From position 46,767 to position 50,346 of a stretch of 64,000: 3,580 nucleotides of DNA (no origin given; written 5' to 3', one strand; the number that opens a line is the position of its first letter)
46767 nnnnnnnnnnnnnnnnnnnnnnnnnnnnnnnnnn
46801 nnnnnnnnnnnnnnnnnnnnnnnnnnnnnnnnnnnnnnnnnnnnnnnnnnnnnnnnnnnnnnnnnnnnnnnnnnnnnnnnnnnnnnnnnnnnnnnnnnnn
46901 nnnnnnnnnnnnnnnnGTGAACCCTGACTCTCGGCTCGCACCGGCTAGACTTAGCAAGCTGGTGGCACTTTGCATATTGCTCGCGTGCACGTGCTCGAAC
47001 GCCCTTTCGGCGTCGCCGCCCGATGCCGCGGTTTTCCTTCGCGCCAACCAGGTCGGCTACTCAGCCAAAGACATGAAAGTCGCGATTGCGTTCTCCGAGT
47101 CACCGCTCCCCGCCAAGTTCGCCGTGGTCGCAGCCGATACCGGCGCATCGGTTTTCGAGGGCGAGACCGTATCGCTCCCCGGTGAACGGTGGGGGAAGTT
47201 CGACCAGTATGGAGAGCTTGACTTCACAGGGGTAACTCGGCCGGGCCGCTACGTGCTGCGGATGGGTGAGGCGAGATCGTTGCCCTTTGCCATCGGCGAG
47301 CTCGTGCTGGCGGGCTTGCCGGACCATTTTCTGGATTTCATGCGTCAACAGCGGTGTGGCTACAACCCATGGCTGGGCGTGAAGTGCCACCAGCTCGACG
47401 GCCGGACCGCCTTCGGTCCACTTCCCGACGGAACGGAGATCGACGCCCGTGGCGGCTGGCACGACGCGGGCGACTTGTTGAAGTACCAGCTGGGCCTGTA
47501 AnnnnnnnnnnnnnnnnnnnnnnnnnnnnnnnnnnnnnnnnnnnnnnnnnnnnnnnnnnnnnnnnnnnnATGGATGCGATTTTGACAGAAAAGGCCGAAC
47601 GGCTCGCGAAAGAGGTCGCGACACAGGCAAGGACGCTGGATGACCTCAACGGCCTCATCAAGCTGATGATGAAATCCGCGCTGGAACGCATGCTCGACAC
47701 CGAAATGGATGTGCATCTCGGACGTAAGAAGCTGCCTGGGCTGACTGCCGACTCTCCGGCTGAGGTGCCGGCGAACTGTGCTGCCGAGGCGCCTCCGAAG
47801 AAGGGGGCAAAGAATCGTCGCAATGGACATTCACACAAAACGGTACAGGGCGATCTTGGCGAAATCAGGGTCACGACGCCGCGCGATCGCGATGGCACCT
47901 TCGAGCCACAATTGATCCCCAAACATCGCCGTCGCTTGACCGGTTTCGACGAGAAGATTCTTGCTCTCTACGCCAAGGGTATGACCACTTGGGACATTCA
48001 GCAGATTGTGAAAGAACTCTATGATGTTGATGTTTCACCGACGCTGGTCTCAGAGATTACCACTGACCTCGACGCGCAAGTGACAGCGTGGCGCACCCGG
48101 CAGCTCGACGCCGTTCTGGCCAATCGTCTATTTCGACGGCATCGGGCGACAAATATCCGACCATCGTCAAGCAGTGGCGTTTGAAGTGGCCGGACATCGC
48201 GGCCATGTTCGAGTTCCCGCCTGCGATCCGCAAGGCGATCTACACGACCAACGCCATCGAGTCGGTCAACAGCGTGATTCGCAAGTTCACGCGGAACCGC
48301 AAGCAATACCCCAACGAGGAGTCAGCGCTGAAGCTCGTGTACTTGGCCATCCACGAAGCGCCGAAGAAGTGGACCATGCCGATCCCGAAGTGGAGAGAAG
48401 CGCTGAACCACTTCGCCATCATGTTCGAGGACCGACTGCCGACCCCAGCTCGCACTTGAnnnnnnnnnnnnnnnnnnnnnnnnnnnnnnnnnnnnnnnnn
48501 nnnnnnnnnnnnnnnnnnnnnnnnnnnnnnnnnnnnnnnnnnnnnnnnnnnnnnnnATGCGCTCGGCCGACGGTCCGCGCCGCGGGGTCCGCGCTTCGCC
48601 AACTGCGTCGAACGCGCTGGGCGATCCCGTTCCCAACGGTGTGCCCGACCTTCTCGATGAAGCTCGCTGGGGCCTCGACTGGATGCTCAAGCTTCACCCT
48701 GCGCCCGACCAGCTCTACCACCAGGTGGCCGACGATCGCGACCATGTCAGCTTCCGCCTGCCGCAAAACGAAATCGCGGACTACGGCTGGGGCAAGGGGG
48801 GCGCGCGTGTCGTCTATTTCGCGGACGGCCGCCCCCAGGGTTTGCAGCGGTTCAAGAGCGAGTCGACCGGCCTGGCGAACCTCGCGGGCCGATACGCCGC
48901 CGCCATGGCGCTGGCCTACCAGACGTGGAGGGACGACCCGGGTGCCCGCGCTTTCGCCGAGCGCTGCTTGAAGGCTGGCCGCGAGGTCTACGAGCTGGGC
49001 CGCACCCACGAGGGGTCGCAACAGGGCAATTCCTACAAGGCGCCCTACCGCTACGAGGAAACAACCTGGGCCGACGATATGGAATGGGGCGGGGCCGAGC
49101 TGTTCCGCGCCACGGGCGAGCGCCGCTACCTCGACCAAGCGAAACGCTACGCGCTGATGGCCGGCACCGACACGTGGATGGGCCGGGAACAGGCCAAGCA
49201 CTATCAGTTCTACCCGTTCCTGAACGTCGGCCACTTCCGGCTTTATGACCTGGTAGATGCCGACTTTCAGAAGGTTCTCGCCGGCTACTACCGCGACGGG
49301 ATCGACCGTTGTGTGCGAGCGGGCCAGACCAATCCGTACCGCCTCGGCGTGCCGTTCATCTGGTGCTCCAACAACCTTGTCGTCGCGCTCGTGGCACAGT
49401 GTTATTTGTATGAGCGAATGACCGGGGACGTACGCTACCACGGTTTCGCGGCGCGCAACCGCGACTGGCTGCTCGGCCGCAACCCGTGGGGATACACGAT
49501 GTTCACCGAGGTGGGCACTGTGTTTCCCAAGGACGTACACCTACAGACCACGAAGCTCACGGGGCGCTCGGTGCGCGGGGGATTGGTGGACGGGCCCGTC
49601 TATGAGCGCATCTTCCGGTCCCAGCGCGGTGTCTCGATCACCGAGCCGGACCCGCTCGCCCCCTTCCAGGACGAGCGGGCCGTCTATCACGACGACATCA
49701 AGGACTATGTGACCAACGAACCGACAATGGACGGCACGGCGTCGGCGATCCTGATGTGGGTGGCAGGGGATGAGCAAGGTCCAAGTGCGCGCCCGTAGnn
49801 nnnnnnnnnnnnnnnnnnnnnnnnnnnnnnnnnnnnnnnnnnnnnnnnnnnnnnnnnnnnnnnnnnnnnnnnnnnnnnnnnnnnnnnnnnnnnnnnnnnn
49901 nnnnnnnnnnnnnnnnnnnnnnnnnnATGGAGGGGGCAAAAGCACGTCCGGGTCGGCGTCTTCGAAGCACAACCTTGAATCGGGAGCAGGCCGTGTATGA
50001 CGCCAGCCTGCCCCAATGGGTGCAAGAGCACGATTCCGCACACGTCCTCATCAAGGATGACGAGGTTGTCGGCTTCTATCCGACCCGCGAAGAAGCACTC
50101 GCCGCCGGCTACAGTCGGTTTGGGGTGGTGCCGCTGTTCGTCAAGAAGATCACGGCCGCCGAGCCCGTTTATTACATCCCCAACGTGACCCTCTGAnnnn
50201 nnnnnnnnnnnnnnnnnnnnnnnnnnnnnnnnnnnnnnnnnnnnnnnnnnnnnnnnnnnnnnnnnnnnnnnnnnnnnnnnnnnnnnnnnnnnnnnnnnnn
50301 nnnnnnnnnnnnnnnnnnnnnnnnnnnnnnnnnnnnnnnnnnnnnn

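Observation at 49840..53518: Low-GC islet carrying a stand-alone SF2-helicase-HNH nuclease fusion, bounded by 14-bp direct repeats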

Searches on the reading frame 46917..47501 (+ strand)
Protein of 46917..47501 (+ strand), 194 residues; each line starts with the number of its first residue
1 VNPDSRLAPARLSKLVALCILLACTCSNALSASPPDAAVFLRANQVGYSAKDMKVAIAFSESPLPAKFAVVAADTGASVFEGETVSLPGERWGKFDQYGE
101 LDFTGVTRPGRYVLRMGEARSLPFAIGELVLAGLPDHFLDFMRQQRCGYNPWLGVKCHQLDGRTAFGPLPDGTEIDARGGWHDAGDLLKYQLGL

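Call 6: search_protein_families(library=pfam, proteins=[window:46917-47501:+], max_evalue=0.01)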
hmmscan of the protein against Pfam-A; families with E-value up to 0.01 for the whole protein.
window:46917-47501:+ (194 aa): 2 families
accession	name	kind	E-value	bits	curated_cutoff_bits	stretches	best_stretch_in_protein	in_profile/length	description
PF02927.20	CelD_N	-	5.5e-16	59.5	24.6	1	42-120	7-85/86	Cellulase N-terminal ig-like domain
PF00759.25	Glyco_hydro_9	-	2.5e-08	34.1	27.7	1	138-192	8-64/444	Glycosyl hydrolase family 9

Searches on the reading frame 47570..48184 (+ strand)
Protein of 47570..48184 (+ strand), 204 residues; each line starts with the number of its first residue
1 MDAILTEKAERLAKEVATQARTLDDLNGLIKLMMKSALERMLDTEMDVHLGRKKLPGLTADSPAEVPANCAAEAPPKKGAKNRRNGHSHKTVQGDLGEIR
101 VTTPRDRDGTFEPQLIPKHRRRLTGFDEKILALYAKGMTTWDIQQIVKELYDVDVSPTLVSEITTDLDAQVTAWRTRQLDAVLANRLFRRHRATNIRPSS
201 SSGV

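Call 6: search_protein_families(library=pfam, proteins=[window:47570-48184:+], max_evalue=0.01)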
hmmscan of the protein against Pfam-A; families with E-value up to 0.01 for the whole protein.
window:47570-48184:+ (204 aa): 1 family
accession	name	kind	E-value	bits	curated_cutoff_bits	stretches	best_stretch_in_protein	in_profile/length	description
PF00872.24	Transposase_mut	-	4.7e-34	118.3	21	1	11-190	7-166/379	Transposase, Mutator family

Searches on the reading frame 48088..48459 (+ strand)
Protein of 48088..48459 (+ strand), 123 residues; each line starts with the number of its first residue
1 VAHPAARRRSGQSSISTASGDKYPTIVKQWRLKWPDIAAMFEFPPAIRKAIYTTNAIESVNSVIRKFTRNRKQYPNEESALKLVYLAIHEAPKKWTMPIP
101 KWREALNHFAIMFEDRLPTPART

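Call 6: search_protein_families(library=pfam, proteins=[window:48088-48459:+], max_evalue=0.01)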
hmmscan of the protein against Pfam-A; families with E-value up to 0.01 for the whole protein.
window:48088-48459:+ (123 aa): 1 family
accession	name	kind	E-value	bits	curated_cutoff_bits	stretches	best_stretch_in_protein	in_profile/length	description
PF00872.24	Transposase_mut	-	4.1e-17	62.6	21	1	17-96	298-377/379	Transposase, Mutator family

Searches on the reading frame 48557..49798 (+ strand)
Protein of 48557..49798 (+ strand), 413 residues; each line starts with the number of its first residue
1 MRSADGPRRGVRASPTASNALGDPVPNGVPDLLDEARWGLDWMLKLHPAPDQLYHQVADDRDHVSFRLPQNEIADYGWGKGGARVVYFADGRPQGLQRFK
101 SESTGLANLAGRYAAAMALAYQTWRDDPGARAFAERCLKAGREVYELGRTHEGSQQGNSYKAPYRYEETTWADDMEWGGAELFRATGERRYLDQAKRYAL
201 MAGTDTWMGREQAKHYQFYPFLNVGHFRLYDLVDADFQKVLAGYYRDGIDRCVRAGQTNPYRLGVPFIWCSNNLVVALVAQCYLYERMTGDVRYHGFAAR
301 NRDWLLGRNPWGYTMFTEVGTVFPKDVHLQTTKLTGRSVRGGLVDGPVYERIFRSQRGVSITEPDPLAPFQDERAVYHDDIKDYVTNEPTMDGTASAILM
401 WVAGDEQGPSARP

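Call 6: search_protein_families(library=pfam, proteins=[window:48557-49798:+], max_evalue=0.01)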
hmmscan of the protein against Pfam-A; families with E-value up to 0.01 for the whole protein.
window:48557-49798:+ (413 aa): 1 family
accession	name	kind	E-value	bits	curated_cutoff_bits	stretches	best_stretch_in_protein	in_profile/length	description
PF00759.25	Glyco_hydro_9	-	5.4e-56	191.2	27.7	1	30-398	88-441/444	Glycosyl hydrolase family 9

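Call 17: find_related_loci(query=window:48557-49795:+, collection=genome_contigs, flank=10000)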
Query window:48557-49795:+ (413 aa) in genome_contigs; peptide patterns used: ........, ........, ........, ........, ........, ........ (x = any residue, [..] = any of these).
598 stretches matched a pattern (row limit reached: there are more); 575 encode a relative of the query (tblastn E <= 1e-3); the best 80 are kept; 80 distinct loci.
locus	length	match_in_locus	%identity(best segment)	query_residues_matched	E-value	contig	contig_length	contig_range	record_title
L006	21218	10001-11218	83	8-411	0e+0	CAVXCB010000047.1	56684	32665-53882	MAG: uncultured Planctomycetaceae bacterium isolate MFD02579.bin.2.29 genome assembly, contig: contig_39371, whole genom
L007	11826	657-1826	85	15-404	0e+0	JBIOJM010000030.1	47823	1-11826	MAG: Isosphaerales bacterium isolate GcC5-13 k141_831654_length_47823_cov_47.8926, whole genome shotgun sequence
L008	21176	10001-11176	82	19-410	0e+0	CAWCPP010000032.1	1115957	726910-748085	MAG: uncultured Planctomycetaceae bacterium isolate MFD09495.bin.1.19 genome assembly, contig: contig_391, whole genome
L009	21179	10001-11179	82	19-411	0e+0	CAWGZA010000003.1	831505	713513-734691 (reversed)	MAG: uncultured Planctomycetaceae bacterium isolate MFD02248.bin.2.87 genome assembly, contig: contig_31487, whole genom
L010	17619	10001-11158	81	19-402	0e+0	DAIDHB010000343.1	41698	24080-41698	MAG TPA_asm: Planctomycetales bacterium isolate clean336 k141_1043850, whole genome shotgun sequence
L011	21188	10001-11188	78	9-402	0e+0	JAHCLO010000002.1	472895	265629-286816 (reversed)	MAG: Verrucomicrobiia bacterium isolate TGS_VER2 VER2_2, whole genome shotgun sequence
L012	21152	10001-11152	79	19-402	0e+0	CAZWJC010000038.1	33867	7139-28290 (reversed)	MAG TPA_asm: uncultured Verrucomicrobiota bacterium isolate SRP220891_co2_456 genome assembly, contig: NODE_1878_length_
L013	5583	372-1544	80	19-408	0e+0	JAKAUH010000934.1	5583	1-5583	MAG: Planctomycetota bacterium isolate YP3.bin26 NODE_19180_length_5583_cov_1.05975, whole genome shotgun sequence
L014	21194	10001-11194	76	6-402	0e+0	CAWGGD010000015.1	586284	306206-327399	MAG: uncultured Verrucomicrobiae bacterium isolate MFD02979.bin.4.344 genome assembly, contig: contig_18141, whole genom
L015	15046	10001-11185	77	8-402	0e+0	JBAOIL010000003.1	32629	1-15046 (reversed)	MAG: Verrucomicrobiota bacterium isolate AS_Ams2_Bin42 np2-np3_contig_127671, whole genome shotgun sequence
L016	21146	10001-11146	78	19-401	0e+0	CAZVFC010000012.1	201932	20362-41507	MAG TPA_asm: uncultured Verrucomicrobiota bacterium isolate binchicken_co66_227 genome assembly, contig: NODE_84_length_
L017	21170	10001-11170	77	19-406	0e+0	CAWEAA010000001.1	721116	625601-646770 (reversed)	MAG: uncultured Verrucomicrobiae bacterium isolate MFD05580.bin.1.24 genome assembly, contig: contig_14281, whole genome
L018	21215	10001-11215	74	4-402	0e+0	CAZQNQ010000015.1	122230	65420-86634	MAG TPA_asm: uncultured Bifidobacterium sp. isolate SRP344714_co2_359 genome assembly, contig: NODE_304_length_122230_co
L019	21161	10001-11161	76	19-406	0e+0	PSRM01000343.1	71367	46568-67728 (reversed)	MAG: Verrucomicrobia bacterium isolate Amazon FNV 2010 0 4 contig_75_11034080_length_71367_multi_9_in_2_out_1, whole gen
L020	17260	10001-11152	78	19-402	0e+0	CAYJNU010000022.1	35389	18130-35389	MAG TPA_asm: uncultured Verrucomicrobiota bacterium isolate ERP124720_co1_187 genome assembly, contig: NODE_1668_length_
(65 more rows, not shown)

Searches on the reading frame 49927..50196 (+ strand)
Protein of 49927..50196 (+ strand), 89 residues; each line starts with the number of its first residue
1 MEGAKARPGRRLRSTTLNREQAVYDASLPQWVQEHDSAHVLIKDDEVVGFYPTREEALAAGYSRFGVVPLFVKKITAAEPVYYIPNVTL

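Call 6: search_protein_families(library=pfam, proteins=[window:49927-50196:+], max_evalue=0.01)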
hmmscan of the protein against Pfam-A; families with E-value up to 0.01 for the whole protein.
window:49927-50196:+ (89 aa): 0 families

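Call 7: search_protein_families(library=padloc, proteins=[window:49927-50196:+], max_evalue=0.1)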
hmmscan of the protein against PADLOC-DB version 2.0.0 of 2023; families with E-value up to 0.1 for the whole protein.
window:49927-50196:+ (89 aa): 0 families

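Call 8: search_protein_families(library=ncbifam, proteins=[window:49927-50196:+], max_evalue=0.1)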
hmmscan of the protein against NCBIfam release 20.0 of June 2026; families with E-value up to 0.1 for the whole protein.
window:49927-50196:+ (89 aa): 1 family
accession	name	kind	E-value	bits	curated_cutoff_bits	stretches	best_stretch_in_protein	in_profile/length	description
NF008758.0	PRK11789.1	equivalog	0.082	12.2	143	1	34-65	74-106/190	1,6-anhydro-N-acetylmuramyl-L-alanine amidase AmpD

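Call 60: search_protein_families(library=phrogs, proteins=[window:49927-50196:+], max_evalue=0.001)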
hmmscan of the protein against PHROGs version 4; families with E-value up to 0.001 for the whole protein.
window:49927-50196:+ (89 aa): 0 families
